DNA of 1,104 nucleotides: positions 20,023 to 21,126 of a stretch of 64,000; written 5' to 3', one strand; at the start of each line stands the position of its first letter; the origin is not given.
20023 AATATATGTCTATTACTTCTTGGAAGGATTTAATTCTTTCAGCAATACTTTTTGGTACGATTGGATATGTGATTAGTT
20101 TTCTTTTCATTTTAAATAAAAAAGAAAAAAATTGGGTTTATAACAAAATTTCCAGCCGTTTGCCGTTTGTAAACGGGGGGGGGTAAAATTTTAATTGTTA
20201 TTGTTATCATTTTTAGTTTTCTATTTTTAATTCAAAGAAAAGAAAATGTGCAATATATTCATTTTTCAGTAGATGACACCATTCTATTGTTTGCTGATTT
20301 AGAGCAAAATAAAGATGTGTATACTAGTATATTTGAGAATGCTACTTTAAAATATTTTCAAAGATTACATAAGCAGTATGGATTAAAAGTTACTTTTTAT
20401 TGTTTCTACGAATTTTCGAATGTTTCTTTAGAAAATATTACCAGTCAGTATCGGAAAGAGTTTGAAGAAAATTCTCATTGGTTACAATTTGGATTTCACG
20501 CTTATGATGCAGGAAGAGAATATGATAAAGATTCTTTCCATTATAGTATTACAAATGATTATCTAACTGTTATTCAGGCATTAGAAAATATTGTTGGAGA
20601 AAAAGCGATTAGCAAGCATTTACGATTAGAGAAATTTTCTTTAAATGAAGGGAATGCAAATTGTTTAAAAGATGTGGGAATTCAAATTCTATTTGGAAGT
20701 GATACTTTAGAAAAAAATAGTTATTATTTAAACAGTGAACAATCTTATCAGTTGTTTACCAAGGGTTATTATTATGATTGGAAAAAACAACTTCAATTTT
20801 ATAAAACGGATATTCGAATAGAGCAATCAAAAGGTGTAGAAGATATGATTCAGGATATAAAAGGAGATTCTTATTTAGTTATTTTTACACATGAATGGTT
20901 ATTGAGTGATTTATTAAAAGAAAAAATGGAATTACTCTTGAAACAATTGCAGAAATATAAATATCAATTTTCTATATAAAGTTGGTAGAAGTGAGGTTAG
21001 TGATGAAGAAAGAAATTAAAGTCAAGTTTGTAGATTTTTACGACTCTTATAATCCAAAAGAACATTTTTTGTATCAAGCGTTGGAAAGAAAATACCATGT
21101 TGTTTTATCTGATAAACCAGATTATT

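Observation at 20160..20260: G9 homopolymer at the Wzx stop codon: a -1 or +1 slip rewires the Wzx / downstream-ORF junction and gives the downstream protein a membrane anchor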

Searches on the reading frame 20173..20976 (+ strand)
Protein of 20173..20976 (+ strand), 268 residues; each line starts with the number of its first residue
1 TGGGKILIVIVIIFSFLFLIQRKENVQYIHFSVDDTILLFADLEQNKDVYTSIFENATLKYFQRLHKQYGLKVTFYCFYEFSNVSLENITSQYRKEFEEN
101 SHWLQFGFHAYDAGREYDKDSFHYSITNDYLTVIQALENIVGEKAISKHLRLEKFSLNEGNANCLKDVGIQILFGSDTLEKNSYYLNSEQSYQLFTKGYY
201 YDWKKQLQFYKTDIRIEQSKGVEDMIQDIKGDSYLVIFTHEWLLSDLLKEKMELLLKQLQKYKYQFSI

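Call 4: search_protein_families(library=pfam, proteins=[window:20185-20976:+], max_evalue=0.01)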
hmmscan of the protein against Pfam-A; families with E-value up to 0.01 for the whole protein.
window:20185-20976:+ (264 aa): 0 families

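Call 6: find_homologous_proteins(query=window:20173-20976:+, max_evalue=0.001)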
Query window:20173-20976:+ (268 aa): 61 proteins with E <= 0.001 among 889 candidates.
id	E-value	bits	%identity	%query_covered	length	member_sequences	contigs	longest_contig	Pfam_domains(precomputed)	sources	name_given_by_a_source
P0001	2.8e-155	533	100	91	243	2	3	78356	-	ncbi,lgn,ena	-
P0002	1.0e-72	263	60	78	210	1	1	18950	-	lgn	-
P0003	4.7e-60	221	43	90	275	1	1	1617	-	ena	-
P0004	3.5e-53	199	43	90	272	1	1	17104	-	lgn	-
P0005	5.2e-53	198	39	94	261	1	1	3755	-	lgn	-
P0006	1.6e-52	197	45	87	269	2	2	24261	-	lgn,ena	-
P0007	4.6e-46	176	41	90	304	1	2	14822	-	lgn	-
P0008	1.8e-44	170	42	88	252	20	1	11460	-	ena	-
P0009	5.7e-42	162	40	83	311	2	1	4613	-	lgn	-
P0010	7.0e-38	149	42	72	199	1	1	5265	-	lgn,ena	-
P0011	2.9e-34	137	38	87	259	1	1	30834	-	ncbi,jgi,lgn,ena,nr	ncbi:MAG: hypothetical protein E7256_14690 [Lachnospiraceae bacterium]|nr:hypothetical protein [Lach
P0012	8.5e-33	132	31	88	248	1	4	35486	-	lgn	-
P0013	2.4e-32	131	38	81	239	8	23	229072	-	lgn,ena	-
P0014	3.0e-32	130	35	87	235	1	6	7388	-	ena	-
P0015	3.2e-32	130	36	79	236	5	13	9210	-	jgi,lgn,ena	-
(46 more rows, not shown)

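Call 8: find_encoding_contigs(protein=P0001, flank=6000, max_places=10)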
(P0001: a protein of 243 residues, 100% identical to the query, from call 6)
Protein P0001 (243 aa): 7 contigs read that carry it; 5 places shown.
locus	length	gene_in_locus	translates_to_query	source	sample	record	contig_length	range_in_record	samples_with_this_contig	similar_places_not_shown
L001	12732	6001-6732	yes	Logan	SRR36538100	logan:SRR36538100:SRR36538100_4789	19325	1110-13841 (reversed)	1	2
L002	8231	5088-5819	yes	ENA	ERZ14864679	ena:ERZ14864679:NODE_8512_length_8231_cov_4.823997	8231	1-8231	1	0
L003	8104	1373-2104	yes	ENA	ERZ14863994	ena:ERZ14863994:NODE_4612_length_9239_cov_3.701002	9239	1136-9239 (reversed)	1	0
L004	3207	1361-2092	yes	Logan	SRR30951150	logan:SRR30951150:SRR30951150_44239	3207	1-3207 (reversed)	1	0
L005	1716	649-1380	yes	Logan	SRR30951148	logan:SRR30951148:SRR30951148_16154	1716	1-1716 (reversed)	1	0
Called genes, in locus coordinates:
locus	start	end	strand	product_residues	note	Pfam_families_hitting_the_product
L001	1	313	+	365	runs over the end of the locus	PF13439:Glyco_transf_4, PF00534:Glycos_transf_1, PF13692:Glyco_trans_1_4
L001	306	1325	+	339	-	PF00535:Glycos_transf_2, PF10111:Glyco_tranf_2_2, PF13641:Glyco_tranf_2_3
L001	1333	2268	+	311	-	PF00535:Glycos_transf_2, PF10111:Glyco_tranf_2_2, PF13641:Glyco_tranf_2_3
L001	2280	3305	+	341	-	PF04230:PS_pyruv_trans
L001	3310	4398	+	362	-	PF04055:Radical_SAM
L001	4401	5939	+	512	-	PF01943:Polysacc_synt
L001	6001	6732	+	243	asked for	-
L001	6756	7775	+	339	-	PF18025:FucT_N, PF00852:Glyco_transf_10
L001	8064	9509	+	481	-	PF03816:LytR_cpsA_psr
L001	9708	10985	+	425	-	PF13375:RnfC_N, PF01512:Complex1_51K, PF10531:SLBB, PF13534:Fer4_17 (faint), PF13237:Fer4_10 (weak), PF14697:Fer4_21 (weak), PF12838:Fer4_7 (weak), PF13187:Fer4_9 (weak), +4 more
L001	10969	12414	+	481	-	PF03116:NQR2_RnfD_RnfE, PF04205:FMN_bind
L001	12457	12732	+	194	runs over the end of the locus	-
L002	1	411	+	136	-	?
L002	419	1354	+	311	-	PF00535:Glycos_transf_2, PF10111:Glyco_tranf_2_2, PF13641:Glyco_tranf_2_3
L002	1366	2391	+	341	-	PF04230:PS_pyruv_trans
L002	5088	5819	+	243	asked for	-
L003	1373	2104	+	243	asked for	-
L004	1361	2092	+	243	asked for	-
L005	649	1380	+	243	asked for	-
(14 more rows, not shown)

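Call 9: find_encoding_contigs(protein=P0002, flank=6000, max_places=6)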
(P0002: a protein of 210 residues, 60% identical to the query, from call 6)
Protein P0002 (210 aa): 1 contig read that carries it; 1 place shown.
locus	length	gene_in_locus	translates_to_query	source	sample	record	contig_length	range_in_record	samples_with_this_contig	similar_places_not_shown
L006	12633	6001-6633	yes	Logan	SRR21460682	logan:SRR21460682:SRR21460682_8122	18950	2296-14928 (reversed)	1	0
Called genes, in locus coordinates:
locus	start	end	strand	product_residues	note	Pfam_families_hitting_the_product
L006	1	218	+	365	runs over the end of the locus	PF13439:Glyco_transf_4, PF00534:Glycos_transf_1, PF13692:Glyco_trans_1_4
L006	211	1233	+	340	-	PF00535:Glycos_transf_2, PF10111:Glyco_tranf_2_2, PF13641:Glyco_tranf_2_3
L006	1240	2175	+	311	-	PF00535:Glycos_transf_2, PF10111:Glyco_tranf_2_2, PF13641:Glyco_tranf_2_3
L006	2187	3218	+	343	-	PF04230:PS_pyruv_trans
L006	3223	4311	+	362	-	PF04055:Radical_SAM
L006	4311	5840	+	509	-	PF01943:Polysacc_synt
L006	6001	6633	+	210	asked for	-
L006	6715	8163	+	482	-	PF03816:LytR_cpsA_psr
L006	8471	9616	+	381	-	PF01757:Acyl_transf_3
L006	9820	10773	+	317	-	-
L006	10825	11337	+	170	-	-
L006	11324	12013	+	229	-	PF20582:UPF0758_N, PF04002:RadC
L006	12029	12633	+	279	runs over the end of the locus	PF04085:MreC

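Call 17: find_related_loci(query=A1, collection=genome_contigs, flank=4000)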
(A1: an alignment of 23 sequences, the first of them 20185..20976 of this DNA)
Query A1 (264 aa) in genome_contigs; peptide patterns used: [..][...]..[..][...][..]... (x = any residue, [..] = any of these).
129 stretches matched a pattern; 98 encode a relative of the query (tblastn E <= 1e-3); the best 80 are kept; 80 distinct loci.
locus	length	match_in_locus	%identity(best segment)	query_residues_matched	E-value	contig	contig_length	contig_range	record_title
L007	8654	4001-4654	47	23-240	5e-58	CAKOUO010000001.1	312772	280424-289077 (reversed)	MAG: uncultured Clostridia bacterium isolate REFINED_METABAT215_TOP10_CONTIGS_1500_ASSEMBLY_K77_MERGED__Hadza_MoBio_hadz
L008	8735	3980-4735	42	16-262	8e-57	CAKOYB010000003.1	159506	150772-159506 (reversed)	MAG: uncultured Clostridia bacterium isolate REFINED_METABAT215_TOP10_CONTIGS_1500_ASSEMBLY_K77_MERGED__Hadza_MoBio_hadz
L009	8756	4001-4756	42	16-262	1e-56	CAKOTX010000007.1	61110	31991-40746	MAG: uncultured Clostridia bacterium isolate REFINED_METABAT215_TOP10_CONTIGS_1500_ASSEMBLY_K77_MERGED__Hadza_MoBio_hadz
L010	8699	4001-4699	42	26-262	8e-50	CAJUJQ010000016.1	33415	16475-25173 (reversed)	MAG TPA_asm: uncultured Clostridia bacterium isolate MGBC151848 genome assembly, contig: MGBC151848.16, whole genome sho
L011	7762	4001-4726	37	26-263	3e-46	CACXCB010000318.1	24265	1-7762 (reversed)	MAG: uncultured Erysipelotrichaceae bacterium isolate RUG11122 genome assembly, contig: RUG11122_asm_318, whole genome s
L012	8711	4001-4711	37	23-253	1e-42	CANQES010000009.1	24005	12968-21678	MAG: uncultured Clostridia bacterium isolate Lapin-007__bin29 genome assembly, contig: Lapin-007__NODE_664_length_24005_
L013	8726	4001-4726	35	3-242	5e-42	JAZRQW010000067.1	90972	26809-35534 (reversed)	MAG: Acutalibacteraceae bacterium isolate T1900045359_YK20190049.MAGScoT_cleanbin_000013 SGB_6807_k141_1456847, whole ge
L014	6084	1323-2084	37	1-238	7e-42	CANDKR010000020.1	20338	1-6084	MAG TPA_asm: uncultured Clostridia bacterium isolate ERR6760080_bin.76_metawrap_v1.3_MAG genome assembly, contig: ERZ128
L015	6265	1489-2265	37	10-257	3e-41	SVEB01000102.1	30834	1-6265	MAG: Lachnospiraceae bacterium isolate SIG295 k141_653736, whole genome shotgun sequence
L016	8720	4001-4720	42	23-263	3e-46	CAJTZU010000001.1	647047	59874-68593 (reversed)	MAG TPA_asm: uncultured Bacilli bacterium isolate MGBC118066 genome assembly, contig: MGBC118066.1, whole genome shotgun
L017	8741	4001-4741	37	25-263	3e-40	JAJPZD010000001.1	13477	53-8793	MAG: Prevotella sp. isolate AH.B6_5 NODE_297_length_13477_cov_13.456415, whole genome shotgun sequence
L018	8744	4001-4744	36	13-264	7e-47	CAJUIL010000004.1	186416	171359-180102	MAG TPA_asm: uncultured Eubacterium sp. isolate MGBC139981 genome assembly, contig: MGBC139981.4, whole genome shotgun s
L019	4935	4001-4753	35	21-262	8e-38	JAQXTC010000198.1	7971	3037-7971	MAG: Clostridiaceae bacterium isolate SUG1499 k141_3649817, whole genome shotgun sequence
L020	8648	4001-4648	35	25-242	2e-36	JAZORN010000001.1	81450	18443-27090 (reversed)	MAG: Clostridia bacterium isolate T1900045556_YK20190250.MAGScoT_cleanbin_000020 SGB_7898_k141_2036900, whole genome sho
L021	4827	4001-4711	35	26-262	3e-36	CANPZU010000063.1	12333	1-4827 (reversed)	MAG: uncultured Clostridia bacterium isolate Lapin-001__bin44 genome assembly, contig: Lapin-001__NODE_4849_length_12333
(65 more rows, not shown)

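Call 24: predict_structure(alignment_id=A2)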
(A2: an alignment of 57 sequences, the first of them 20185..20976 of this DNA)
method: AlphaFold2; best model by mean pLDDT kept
length: 264 residues; sequences in the alignment: 57
mean_pLDDT: 95.0   pTM: 0.90
mean pLDDT of the five models: 95.0, 94.6, 94.3, 94.2, 94.1
residues with pLDDT >= 90: 241; 70-90: 17; 50-70: 6; < 50: 0
segments of 3 or more residues with pLDDT < 50: none
pLDDT, mean of each block of 10 residues (from residue 1): 95 77 93 98 99 99 98 97 98 99 97 81 96 99 97 94 95 93 96 96 97 95 91 98 98 95 94
secondary structure, 60 per line:
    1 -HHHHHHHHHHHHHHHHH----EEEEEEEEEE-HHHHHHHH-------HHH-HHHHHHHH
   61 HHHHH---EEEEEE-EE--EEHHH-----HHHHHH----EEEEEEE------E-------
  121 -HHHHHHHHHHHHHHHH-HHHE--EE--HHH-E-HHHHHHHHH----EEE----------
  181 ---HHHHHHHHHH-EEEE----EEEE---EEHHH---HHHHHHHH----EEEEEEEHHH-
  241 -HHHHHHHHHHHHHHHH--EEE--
elements in order: H2-18 E23-32 H34-41 H53-65 E69-74 H90-95 E100-106 H122-137 H155-163 E168-170 H184-193 E195-198 E203-206 H218-225 E230-236 H242-257 E260-262

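Call 34: fold_search(model_id=the predicted structure, library=pdb)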
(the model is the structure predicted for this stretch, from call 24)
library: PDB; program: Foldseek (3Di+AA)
matches with E <= 10: 585; with E <= 0.001: 18
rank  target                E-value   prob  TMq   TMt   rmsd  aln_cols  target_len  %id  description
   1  4l1g_A                6.2e-06  1.00  0.48  0.58   4.9       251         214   12  Crystal structure of the Bc1960 peptidoglycan N-acetylglucosamine deacetylase from Bacillus cereus (released 2014-06-04)
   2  2c1g                  9.6e-06  1.00  0.50  0.37   5.5       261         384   10  Structure of Streptococcus pneumoniae peptidoglycan deacetylase (SpPgdA) (released 2005-09-15)
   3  2c1i                  1.0e-05  1.00  0.49  0.36   4.9       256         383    9  Structure of Streptococcus pneumoniae peptidoglycan deacetylase (SpPgdA) D 275 N Mutant. (released 2005-09-20)
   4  5o6y_A                1.4e-05  1.00  0.50  0.59   4.8       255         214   12  Crystal structure of the Bc1960 peptidoglycan N-acetylglucosamine deacetylase in complex with 4-naphthalen-1-yl-~{N}-o (released 2018-06-20)
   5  8t0j                  2.4e-05  1.00  0.59  0.58   4.5       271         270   11  Salmonella Typhimurium ArnD (released 2023-10-18)
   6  3rxz_C                3.3e-05  1.00  0.52  0.49   7.8       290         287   10  Crystal structure of putative polysaccharide deacetylase from Mycobacterium smegmatis (released 2011-06-22)
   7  9jeo_D                7.4e-05  1.00  0.45  0.32   8.2       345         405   15  Chito oligosaccharide deacetylase from vibrio campbellii (VhCOD) in complex with N-acetyl-beta-D-glucosaminyl-1,4-D-gl (released 2025-09-10)
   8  5jmu                  8.3e-05  1.00  0.40  0.47   7.9       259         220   12  The crystal structure of the catalytic domain of peptidoglycan N-acetylglucosamine deacetylase from Eubacterium rectale  (released 2016-06-29)
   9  8hfa_A                8.9e-05  1.00  0.50  0.61   8.2       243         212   12  The structure of chitin deacetylase VdPDA1 from Verticillium dahliae (released 2023-05-31)
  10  8yh4_A                8.9e-05  1.00  0.45  0.31   8.5       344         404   15  Chito oligosaccharide deacetylase from vibrio campbellii (VhCOD) in complex with chitosanbiose (GlcN)2 (released 2025-03-05)
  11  5lgc_A                1.3e-04  1.00  0.47  0.60   5.1       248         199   10  T48 deacetylase with substrate (released 2017-08-02)
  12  3rxz_A                1.3e-04  1.00  0.46  0.43   9.9       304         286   11  Crystal structure of putative polysaccharide deacetylase from Mycobacterium smegmatis (released 2011-06-22)
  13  6h8l_B                1.5e-04  1.00  0.44  0.54   6.5       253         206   10  Structure of peptidoglycan deacetylase PdaC from Bacillus subtilis (released 2019-11-13)
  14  2w3z                  2.7e-04  1.00  0.46  0.50   7.3       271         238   11  Structure of a Streptococcus mutans CE4 esterase (released 2008-12-02)
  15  4ny2_B                2.7e-04  1.00  0.46  0.32   7.9       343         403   12  Structure of Vibrio cholerae chitin de-N-acetylase in complex with acetate ion (ACT) in P 21 (released 2014-08-13)
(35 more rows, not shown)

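Call 35: find_related_loci(query=window:20185-20976:+, collection=metagenome_contigs, flank=2500)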
Query window:20185-20976:+ (264 aa) in metagenome_contigs; peptide patterns used: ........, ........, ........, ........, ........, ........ (x = any residue, [..] = any of these).
107 stretches matched a pattern, but none encodes a relative of the query by tblastn (E <= 1e-3).

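Call 40: find_encoding_contigs(protein=P0005, flank=2500, max_places=3)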
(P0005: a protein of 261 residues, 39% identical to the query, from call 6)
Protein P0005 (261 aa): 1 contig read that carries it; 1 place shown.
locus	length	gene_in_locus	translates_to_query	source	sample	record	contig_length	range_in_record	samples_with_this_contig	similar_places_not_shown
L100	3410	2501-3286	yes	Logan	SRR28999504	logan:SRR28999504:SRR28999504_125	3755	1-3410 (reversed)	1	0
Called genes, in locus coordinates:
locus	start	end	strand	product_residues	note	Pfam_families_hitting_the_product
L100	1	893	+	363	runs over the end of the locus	PF04055:Radical_SAM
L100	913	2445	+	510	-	PF01943:Polysacc_synt, PF13440:Polysacc_synt_3 (weak)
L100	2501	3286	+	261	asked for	-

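Call 41: find_encoding_contigs(protein=P0004, flank=2500, max_places=3)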
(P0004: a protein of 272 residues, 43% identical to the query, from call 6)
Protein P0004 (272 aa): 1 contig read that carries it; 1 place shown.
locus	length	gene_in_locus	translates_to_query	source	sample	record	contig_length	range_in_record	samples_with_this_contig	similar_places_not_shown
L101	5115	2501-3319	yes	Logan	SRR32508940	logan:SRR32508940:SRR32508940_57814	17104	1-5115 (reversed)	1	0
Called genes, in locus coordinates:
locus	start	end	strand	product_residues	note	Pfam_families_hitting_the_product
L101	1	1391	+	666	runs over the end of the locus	PF00535:Glycos_transf_2, PF10111:Glyco_tranf_2_2, PF13641:Glyco_tranf_2_3, PF04230:PS_pyruv_trans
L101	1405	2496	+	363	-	PF04055:Radical_SAM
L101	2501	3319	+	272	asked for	-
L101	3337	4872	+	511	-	PF01943:Polysacc_synt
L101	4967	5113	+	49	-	?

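Call 44: list_cluster_members(proteins=[P0001, P0062, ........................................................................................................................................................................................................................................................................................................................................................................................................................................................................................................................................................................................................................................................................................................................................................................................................, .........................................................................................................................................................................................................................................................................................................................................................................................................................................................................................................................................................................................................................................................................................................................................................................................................])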
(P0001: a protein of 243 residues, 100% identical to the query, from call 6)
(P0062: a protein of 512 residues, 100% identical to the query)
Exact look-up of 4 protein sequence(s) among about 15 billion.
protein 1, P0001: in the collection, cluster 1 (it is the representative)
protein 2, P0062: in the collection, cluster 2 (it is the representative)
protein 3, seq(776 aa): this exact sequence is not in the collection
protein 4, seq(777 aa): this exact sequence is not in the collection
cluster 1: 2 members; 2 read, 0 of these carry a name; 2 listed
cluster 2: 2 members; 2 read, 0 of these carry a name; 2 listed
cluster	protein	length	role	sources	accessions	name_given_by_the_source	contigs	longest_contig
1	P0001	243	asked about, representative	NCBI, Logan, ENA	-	-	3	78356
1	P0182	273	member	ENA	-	-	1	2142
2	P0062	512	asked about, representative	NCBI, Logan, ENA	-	-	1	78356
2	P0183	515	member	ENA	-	-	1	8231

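Call 46: find_encoding_contigs(protein=P0182, flank=3000, max_places=5)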
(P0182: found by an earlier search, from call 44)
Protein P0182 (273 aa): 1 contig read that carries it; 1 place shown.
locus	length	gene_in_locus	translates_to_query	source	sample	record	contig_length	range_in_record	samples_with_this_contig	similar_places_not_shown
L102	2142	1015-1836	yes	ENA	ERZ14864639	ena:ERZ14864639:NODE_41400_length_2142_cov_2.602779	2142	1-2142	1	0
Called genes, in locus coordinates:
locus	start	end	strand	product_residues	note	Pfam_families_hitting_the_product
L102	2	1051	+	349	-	?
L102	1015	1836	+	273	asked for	-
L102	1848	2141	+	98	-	?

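Call 64: find_encoding_contigs(protein=P0003, flank=2000, max_places=4)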
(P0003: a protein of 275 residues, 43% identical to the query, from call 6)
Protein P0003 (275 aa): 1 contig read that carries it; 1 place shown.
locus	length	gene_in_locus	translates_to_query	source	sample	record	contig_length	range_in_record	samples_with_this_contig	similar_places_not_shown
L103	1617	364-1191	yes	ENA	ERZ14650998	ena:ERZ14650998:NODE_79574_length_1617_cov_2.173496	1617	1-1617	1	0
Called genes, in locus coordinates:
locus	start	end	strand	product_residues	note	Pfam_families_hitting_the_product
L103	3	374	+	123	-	?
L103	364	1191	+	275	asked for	-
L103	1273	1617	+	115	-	?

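Call 68: search_protein_families(library=ncbifam, proteins=[window:20185-20976:+], max_evalue=0.01)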
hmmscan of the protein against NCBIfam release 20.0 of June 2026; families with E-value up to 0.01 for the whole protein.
window:20185-20976:+ (264 aa): 0 families

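Call 69: search_solved_structures(query=A2, max_evalue=1)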
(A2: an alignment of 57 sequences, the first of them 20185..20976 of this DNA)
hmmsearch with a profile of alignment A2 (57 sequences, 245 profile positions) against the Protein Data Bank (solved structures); distinct sequences matched with E-value up to 1: 0.
